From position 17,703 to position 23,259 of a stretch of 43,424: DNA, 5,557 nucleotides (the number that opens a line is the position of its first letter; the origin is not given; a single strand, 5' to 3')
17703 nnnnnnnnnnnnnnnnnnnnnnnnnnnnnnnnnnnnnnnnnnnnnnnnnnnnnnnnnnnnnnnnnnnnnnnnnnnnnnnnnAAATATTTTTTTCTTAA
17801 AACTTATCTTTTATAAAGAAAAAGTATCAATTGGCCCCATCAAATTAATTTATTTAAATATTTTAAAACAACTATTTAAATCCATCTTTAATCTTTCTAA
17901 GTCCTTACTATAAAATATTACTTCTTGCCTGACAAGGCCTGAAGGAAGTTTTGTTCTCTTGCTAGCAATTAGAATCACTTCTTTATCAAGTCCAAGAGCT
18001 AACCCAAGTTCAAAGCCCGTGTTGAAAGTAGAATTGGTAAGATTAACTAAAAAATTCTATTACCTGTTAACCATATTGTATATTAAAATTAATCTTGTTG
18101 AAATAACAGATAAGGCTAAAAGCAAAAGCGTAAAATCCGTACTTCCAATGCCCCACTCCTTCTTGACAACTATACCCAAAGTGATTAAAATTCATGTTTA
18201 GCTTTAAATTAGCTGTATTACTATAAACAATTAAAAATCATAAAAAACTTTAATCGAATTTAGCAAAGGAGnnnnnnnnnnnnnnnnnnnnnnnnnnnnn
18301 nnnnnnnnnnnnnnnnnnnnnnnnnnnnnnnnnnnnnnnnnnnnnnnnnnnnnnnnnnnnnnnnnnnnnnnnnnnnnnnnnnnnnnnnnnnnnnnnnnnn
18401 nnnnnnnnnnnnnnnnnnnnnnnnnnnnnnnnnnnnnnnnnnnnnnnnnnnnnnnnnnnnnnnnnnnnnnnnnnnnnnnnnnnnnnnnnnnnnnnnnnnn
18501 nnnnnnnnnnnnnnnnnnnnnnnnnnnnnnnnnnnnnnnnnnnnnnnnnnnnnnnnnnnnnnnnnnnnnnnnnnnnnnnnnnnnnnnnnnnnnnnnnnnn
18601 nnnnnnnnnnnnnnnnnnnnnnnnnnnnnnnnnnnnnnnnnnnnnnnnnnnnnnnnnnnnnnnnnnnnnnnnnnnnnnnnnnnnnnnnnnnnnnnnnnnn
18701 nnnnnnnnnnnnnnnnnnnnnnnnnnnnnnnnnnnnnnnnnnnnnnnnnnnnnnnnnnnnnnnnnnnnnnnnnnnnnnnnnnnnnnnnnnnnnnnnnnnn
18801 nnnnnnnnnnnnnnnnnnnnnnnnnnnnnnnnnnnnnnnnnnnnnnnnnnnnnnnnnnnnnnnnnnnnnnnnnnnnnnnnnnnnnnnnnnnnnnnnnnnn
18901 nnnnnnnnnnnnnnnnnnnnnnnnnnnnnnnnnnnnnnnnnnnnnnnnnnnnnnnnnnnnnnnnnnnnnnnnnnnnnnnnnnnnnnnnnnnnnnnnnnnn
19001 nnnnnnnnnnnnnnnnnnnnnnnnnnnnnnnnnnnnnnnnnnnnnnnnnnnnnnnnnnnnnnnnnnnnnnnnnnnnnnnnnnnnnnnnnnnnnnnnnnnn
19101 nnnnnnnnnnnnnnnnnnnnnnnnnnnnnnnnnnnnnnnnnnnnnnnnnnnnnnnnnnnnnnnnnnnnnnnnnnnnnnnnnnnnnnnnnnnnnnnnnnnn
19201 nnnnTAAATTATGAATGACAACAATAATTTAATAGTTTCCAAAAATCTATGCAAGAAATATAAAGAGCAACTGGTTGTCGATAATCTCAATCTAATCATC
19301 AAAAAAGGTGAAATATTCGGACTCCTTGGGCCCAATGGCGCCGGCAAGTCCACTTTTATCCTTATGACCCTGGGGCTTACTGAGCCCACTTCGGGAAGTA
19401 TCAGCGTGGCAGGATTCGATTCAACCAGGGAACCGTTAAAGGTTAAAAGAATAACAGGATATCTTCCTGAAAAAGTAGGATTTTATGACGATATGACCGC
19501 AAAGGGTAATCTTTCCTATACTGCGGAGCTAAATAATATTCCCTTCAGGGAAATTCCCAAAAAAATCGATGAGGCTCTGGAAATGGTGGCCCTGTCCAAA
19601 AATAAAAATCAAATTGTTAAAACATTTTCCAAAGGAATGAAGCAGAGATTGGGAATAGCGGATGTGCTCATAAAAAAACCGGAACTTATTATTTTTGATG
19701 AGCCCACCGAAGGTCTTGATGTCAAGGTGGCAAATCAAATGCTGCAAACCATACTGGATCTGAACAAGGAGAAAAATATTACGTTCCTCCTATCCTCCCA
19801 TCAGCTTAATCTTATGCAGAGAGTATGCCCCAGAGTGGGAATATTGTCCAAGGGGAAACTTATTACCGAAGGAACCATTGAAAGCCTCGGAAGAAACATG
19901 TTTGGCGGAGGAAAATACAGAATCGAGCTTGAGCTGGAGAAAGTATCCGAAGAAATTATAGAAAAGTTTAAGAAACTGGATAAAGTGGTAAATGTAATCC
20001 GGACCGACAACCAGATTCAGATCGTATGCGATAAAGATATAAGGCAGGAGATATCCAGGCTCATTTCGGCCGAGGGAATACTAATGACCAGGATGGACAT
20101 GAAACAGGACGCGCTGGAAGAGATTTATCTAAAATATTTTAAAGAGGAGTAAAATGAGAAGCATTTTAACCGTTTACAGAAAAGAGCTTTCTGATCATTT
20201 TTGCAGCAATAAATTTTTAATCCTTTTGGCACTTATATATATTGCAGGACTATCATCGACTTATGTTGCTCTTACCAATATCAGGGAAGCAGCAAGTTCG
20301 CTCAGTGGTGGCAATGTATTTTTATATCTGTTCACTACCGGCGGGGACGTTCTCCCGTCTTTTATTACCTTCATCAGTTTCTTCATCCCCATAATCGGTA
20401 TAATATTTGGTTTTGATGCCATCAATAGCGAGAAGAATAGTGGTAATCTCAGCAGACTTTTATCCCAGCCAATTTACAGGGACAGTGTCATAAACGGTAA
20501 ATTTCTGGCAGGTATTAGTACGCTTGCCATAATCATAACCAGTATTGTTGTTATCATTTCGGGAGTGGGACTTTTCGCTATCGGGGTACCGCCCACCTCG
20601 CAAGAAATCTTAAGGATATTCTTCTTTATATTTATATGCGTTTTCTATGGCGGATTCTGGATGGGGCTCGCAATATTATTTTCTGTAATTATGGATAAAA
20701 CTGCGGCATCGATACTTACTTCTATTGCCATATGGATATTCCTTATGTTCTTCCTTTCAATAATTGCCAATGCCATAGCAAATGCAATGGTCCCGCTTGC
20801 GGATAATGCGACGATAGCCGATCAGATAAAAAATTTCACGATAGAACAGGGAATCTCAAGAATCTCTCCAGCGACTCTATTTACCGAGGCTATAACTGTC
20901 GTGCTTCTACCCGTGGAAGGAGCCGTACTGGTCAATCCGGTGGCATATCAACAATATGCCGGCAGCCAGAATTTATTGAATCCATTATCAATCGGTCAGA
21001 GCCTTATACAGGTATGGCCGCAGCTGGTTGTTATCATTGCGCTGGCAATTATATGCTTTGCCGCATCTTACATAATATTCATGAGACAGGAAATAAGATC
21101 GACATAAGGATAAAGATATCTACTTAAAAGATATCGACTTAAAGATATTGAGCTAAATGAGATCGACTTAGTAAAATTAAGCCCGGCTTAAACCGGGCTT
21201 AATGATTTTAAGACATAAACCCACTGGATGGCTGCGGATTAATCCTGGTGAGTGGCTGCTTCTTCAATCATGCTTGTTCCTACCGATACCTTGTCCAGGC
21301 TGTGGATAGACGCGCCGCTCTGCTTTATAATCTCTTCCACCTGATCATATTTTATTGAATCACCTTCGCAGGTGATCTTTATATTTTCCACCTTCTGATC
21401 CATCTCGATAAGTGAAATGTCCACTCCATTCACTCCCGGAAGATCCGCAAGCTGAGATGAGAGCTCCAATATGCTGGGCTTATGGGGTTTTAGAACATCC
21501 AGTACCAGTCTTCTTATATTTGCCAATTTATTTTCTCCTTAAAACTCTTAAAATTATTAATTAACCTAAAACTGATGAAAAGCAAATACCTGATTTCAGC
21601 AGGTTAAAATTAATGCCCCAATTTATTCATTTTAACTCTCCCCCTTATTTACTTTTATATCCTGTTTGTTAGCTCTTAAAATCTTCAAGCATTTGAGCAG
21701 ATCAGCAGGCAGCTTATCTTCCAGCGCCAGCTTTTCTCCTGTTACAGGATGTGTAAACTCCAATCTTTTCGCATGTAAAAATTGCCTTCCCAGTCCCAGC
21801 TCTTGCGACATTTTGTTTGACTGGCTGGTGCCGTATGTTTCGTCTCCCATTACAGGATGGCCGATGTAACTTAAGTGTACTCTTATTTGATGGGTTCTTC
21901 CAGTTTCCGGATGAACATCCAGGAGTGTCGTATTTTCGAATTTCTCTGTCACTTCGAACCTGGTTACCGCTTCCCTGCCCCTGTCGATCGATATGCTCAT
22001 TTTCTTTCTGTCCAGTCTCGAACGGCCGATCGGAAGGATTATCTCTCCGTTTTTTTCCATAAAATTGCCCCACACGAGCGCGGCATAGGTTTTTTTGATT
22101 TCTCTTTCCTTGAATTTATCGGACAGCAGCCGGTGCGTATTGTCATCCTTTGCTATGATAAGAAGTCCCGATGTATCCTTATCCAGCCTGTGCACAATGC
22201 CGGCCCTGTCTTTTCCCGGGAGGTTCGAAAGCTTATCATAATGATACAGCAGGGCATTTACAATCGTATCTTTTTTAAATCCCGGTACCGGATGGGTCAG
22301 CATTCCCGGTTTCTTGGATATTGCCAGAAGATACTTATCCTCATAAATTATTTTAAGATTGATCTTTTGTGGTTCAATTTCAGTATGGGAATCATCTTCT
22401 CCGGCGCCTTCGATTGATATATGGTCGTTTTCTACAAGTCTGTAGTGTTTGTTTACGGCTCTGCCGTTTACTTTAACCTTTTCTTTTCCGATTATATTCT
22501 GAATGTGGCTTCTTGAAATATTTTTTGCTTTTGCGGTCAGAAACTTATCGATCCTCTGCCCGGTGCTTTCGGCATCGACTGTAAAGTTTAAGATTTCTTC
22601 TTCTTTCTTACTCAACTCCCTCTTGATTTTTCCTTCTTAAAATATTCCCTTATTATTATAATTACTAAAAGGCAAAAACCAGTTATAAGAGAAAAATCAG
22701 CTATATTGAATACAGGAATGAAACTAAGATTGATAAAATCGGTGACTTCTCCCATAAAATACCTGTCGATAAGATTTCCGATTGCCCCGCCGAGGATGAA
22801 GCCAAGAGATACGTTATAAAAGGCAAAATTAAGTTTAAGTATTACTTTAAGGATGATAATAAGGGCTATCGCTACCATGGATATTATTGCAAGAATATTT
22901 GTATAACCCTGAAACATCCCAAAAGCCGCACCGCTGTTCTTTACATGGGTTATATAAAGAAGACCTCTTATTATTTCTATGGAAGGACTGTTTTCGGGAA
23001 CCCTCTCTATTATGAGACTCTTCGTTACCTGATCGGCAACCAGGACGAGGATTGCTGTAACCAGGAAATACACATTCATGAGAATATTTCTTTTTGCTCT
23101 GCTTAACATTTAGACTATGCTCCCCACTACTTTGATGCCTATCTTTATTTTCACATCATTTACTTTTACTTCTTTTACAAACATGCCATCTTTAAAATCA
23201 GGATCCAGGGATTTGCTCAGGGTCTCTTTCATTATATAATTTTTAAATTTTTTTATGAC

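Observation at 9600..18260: AT-rich accessory island of about 8.5 kb, dense in immunity-type genes, between two housekeeping ABC-transporter loci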

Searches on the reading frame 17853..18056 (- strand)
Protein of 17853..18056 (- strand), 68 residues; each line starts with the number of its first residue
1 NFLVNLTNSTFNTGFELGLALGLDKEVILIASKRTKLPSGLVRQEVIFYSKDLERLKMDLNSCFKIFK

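Call 58: search_protein_families(library=pfam, proteins=[window:17853-18056:-], max_evalue=1)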
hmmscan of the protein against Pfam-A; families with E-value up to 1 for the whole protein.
seq(68 aa): 2 families
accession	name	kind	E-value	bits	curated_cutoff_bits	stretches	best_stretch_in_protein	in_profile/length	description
PF17779.7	NOD2_WH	-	0.04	14.5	23.1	1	40-62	13-35/57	NOD2 winged helix domain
PF05014.21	Nuc_deoxyrib_tr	-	0.094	13.3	28.8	1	13-37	79-103/117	Nucleoside 2-deoxyribosyltransferase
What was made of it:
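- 17784..18271 (.): Right border: a non-coding tract with short broken reading frames. It holds promoter-like boxes facing the 294-aa gene and the NEW3 operon. Nuc_deoxyrib_tr resemblance at E 0.09, not significant (call 58).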

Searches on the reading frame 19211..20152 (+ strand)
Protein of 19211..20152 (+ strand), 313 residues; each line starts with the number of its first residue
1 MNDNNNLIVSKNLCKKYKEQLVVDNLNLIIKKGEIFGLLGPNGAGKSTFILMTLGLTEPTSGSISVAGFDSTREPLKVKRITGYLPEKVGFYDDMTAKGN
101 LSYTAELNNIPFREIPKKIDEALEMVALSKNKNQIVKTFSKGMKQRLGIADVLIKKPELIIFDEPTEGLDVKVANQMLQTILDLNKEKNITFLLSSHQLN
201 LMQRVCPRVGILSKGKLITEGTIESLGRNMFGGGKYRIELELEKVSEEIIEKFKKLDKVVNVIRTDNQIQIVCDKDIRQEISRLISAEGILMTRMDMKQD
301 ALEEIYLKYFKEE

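Call 8: search_protein_families(library=pfam, proteins=[window:19211-20152:+], max_evalue=0.001)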
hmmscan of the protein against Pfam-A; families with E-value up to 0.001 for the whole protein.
window:19211-20152:+ (313 aa): 3 families
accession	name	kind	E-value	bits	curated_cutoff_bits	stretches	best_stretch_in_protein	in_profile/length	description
PF00005.33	ABC_tran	-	2.8e-30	106.1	25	1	24-166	2-136/137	ABC transporter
PF13304.12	AAA_21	-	7.3e-10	39.8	27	1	131-202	230-303/304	AAA domain, putative AbiEii toxin, Type IV TA system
PF13732.12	DrrA1-3_C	-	0.00061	20.9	27.4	1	228-309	7-80/81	ATP-binding protein DrrA1-3-like, C-terminal domain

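Call 19: find_encoding_contigs(protein=window:19211-20152:+, flank=10000, max_places=10)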
Protein window:19211-20152:+ (313 aa): no gene with exactly this product is on record in the collection.

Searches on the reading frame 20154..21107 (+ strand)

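Call 8: search_protein_families(library=pfam, proteins=[window:20154-21107:+], max_evalue=0.001)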
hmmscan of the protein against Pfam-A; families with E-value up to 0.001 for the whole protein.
window:20154-21107:+ (317 aa): 1 family
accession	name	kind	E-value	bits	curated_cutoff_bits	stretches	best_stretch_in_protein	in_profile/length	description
PF12679.13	ABC2_membrane_2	-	2.7e-32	112.6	27.2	1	5-313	1-282/283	ABC-2 family transporter protein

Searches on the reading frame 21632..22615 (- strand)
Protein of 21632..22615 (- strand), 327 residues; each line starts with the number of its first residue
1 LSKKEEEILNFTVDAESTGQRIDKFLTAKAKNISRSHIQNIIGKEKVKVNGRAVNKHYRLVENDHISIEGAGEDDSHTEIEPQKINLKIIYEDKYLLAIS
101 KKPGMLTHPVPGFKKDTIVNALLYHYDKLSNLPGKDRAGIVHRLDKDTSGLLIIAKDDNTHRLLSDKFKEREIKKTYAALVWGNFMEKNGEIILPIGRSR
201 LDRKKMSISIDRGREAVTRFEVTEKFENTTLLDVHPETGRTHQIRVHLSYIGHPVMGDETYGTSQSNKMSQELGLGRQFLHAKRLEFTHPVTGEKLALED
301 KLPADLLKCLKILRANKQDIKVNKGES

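Call 58: search_protein_families(library=pfam, proteins=[window:21632-22615:-], max_evalue=1)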
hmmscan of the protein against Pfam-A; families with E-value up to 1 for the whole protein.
window:21632-22615:- (327 aa): 3 families
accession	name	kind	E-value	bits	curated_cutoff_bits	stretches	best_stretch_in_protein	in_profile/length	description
PF00849.27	PseudoU_synth_2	-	8.6e-32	110.9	26.8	1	96-249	2-151/152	RNA pseudouridylate synthase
PF01479.30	S4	-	9.3e-08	32.1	22.8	1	20-66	1-48/48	S4 domain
PF01509.24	TruB_N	-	0.18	12.6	27.3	1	135-182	6-49/149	TruB family pseudouridylate synthase (N terminal domain)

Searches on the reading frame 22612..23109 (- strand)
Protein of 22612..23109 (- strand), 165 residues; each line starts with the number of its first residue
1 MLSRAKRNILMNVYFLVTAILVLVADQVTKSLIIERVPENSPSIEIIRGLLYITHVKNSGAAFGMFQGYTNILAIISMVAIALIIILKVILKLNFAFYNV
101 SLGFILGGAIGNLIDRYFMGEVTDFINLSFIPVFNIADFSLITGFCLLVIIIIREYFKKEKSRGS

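Call 58: search_protein_families(library=pfam, proteins=[window:22612-23109:-], max_evalue=1)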
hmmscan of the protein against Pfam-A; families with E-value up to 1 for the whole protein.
window:22612-23109:- (165 aa): 3 families
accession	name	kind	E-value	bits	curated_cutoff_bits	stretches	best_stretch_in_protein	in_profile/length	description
PF01252.23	Peptidase_A8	-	4.9e-34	118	25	1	19-153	2-141/142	Signal peptidase (SPase) II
PF13491.11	FtsK_4TM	-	0.16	12.1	23.1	1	77-149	93-165/171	4TM region of DNA translocase FtsK/SpoIIIE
PF16209.10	PhoLip_ATPase_N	-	0.46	10.7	29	1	10-24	41-55/67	Phospholipid-translocating ATPase N-terminal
